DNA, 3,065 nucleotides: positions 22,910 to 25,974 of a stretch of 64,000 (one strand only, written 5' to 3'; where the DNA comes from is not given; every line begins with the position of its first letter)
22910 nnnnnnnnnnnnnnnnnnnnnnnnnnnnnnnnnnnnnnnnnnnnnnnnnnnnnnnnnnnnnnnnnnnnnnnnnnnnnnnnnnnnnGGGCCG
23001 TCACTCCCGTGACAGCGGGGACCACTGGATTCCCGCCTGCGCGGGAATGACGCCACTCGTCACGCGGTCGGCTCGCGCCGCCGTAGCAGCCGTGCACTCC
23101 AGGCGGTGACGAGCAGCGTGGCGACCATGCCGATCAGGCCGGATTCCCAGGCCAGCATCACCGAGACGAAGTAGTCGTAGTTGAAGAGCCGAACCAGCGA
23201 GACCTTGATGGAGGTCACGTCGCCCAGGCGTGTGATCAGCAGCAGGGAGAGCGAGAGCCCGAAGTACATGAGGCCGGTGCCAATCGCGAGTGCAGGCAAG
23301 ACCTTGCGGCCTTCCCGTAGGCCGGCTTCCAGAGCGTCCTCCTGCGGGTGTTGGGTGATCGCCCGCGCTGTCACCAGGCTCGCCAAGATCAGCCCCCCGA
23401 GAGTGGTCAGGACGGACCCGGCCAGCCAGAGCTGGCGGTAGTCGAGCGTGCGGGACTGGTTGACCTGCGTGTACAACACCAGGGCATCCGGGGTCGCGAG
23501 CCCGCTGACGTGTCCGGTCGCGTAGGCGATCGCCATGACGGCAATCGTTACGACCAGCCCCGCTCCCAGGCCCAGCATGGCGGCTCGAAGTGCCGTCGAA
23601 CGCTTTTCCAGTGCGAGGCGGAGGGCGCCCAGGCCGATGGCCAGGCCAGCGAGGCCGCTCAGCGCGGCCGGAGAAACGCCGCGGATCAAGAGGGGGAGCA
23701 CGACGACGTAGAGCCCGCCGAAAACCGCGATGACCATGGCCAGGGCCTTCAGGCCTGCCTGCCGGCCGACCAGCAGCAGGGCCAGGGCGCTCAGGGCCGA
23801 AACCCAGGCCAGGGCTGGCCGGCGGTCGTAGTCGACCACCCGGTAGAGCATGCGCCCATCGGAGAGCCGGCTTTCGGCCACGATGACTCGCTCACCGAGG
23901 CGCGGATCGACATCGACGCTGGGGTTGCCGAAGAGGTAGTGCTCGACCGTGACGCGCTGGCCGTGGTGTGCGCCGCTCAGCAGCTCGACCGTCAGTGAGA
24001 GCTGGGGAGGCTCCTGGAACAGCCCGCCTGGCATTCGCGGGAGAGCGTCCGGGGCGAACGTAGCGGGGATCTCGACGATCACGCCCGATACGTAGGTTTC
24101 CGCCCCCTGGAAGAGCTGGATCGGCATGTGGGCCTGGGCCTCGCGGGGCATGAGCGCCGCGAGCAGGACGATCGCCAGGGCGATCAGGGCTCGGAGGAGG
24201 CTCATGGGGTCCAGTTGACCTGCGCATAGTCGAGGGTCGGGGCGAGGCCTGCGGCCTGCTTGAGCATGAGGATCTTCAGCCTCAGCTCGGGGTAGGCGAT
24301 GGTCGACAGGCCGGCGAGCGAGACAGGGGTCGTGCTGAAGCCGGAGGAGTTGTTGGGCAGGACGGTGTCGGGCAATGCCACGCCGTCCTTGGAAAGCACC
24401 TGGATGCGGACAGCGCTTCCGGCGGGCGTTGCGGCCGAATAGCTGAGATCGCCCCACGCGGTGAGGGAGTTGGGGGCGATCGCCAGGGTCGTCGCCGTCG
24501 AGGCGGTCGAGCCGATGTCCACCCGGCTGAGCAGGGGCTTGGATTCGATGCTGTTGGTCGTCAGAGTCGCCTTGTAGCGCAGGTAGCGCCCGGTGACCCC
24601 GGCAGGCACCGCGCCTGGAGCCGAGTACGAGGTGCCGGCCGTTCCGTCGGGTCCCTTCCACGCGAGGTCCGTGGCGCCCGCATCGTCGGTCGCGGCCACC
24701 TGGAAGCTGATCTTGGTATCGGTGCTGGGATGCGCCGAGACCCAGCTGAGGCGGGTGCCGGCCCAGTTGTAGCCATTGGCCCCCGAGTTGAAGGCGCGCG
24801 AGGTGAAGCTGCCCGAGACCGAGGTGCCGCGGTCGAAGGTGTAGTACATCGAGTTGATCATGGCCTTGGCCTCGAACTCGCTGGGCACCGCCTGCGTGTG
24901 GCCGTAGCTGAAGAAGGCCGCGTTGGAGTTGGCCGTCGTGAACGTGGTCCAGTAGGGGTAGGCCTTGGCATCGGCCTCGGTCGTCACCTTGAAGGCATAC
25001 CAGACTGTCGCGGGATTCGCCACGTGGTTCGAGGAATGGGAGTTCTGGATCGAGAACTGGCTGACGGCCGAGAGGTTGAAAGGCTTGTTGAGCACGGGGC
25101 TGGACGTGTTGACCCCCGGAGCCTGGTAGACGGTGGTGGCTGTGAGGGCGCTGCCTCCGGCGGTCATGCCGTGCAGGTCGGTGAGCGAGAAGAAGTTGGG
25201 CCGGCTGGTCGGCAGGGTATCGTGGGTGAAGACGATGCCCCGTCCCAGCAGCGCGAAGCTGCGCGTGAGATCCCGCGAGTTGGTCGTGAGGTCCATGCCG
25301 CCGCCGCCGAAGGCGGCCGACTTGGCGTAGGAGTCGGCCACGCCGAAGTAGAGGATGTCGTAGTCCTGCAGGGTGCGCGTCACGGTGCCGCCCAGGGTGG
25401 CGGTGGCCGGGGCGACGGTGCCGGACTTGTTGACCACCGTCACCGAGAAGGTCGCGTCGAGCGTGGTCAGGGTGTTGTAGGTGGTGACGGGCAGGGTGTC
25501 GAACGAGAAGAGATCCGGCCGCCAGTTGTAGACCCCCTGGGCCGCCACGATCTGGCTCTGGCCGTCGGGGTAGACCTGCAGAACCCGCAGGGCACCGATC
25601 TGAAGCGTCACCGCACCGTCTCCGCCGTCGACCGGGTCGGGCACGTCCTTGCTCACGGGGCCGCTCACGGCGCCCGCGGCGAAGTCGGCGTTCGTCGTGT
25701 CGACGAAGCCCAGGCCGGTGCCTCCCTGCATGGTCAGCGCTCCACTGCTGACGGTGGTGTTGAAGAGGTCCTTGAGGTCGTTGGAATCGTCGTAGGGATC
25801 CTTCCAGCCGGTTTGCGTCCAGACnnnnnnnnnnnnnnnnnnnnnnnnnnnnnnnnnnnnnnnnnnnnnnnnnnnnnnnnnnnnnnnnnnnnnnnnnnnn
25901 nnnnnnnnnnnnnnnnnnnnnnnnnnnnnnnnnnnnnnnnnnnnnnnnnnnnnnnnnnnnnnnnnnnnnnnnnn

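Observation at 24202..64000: Eleven paralogs share one ~300-aa N-terminal module but carry different C-terminal ends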

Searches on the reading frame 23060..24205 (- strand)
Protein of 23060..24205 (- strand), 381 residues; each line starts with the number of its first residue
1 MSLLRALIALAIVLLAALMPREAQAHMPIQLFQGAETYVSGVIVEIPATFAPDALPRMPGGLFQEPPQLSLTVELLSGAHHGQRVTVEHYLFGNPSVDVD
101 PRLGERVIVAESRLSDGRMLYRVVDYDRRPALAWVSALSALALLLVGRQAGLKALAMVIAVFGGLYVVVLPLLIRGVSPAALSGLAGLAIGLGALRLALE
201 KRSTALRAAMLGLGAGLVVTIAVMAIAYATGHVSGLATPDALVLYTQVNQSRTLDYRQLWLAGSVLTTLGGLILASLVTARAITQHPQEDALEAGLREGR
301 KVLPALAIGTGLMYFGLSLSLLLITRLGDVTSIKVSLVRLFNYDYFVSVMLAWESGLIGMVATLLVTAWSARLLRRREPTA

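Call 53: search_protein_families(library=pfam, proteins=[window:23060-24205:-], max_evalue=1)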
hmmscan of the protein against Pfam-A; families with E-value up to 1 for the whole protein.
window:23060-24205:- (381 aa): 2 families
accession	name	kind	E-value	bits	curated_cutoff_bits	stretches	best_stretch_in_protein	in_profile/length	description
PF07907.16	YibE_F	-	3.7e-14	53.3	27.2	1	134-371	3-239/241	YibE/F-like protein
PF17000.10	Asp5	-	0.067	13.8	25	1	3-25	6-28/71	Accessory secretory protein Sec, Asp5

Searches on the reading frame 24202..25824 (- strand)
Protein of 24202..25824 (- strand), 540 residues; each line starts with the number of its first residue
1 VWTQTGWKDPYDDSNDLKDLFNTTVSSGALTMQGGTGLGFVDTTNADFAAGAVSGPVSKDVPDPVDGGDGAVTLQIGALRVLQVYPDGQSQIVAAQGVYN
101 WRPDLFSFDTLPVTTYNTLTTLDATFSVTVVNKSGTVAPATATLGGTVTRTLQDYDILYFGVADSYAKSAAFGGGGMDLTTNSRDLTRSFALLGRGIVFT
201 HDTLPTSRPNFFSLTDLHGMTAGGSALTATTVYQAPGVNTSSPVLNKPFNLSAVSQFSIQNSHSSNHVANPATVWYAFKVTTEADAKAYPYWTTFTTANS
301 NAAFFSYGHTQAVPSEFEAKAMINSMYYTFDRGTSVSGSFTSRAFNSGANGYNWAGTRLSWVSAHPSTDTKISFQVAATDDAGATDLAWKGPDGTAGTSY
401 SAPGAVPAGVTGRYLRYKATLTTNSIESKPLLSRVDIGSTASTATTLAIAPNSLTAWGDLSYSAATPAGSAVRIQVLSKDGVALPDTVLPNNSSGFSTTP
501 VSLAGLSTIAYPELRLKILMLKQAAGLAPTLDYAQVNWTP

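Call 37: search_solved_structures(query=window:24202-25824:-, max_evalue=1)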
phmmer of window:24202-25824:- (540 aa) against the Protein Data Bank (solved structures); distinct sequences matched with E-value up to 1: 0.

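Call 53: search_protein_families(library=pfam, proteins=[window:24202-25824:-], max_evalue=1)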
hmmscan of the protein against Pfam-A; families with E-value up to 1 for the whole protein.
window:24202-25824:- (540 aa): 0 families
